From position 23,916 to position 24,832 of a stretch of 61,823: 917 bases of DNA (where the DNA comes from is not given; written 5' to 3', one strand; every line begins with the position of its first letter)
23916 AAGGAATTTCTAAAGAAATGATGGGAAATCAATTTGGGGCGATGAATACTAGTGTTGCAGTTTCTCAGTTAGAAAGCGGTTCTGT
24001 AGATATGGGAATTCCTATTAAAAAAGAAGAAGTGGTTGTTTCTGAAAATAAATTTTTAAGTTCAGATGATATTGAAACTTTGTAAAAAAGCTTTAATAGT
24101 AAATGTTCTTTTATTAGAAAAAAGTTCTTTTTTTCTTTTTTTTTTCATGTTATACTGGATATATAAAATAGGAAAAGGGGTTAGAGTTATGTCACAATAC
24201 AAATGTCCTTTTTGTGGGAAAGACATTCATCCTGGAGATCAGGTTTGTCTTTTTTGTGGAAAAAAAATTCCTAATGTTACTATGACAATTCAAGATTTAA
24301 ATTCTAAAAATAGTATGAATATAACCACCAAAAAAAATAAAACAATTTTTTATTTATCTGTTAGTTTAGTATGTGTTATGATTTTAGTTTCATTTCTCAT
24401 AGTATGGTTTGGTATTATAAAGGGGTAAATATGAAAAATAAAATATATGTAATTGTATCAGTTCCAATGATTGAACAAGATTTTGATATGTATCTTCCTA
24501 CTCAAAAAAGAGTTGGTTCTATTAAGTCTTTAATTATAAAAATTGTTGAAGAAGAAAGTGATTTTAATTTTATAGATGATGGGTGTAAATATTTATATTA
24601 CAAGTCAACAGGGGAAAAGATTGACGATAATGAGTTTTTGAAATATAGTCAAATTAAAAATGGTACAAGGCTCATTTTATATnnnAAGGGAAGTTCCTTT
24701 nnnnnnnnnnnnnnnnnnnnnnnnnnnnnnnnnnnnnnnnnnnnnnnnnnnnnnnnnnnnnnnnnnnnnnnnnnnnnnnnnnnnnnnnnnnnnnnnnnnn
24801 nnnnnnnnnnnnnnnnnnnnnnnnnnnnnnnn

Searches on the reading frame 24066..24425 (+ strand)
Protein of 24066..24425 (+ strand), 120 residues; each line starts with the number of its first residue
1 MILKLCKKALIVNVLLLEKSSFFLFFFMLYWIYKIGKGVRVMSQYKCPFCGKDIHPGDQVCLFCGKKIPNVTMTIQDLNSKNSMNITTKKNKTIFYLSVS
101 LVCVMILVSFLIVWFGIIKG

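Call 7: search_protein_families(library=pfam, proteins=[window:24066-24425:+], max_evalue=0.1)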
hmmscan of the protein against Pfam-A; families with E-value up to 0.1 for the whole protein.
window:24066-24425:+ (120 aa): 10 families
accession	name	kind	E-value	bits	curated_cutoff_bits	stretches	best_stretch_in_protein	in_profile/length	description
PF13248.11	Zn_ribbon_3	-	0.00067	19.5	27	1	45-68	3-26/26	zinc-ribbon domain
PF13240.11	Zn_Ribbon_1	-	0.00076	19.6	25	1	46-67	1-22/23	zinc-ribbon domain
PF12773.13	DZR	-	0.00089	19.8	27.3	1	47-69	1-23/45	Double zinc ribbon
PF18912.6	DZR_2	-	0.01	16.1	27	1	46-69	9-32/56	Double zinc ribbon domain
PF06689.19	zf-C4_ClpX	-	0.015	15.6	27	0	60-75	2-17/39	ClpX C4-type zinc finger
PF22954.2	DUF7027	-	0.024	15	27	1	82-119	29-63/100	Domain of unknown function (DUF7027)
PF01246.26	Ribosomal_L24e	-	0.03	15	27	0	42-57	1-16/66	Ribosomal protein L24e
PF06467.20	zf-FCS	-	0.03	14.6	22.4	0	44-58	4-18/39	MYM-type Zinc finger with FCS sequence motif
PF25207.1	DUF7837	-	0.035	14.5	27.8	0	46-57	7-18/47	Domain of unknown function (DUF7837)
PF02411.20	MerT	-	0.091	13.2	32.9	1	62-115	63-115/116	MerT mercuric transport protein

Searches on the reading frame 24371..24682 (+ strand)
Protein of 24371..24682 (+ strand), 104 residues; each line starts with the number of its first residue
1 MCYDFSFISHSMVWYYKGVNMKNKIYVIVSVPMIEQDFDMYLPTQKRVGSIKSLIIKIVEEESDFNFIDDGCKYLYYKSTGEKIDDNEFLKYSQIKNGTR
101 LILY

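Call 7: search_protein_families(library=pfam, proteins=[window:24371-24682:+], max_evalue=0.1)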
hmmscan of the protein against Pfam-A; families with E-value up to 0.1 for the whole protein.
window:24371-24682:+ (104 aa): 1 family
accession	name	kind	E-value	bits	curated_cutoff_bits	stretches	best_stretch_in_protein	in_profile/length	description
PF08817.16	YukD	-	0.0016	19.6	27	1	26-103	1-76/76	WXG100 protein secretion system (Wss), protein YukD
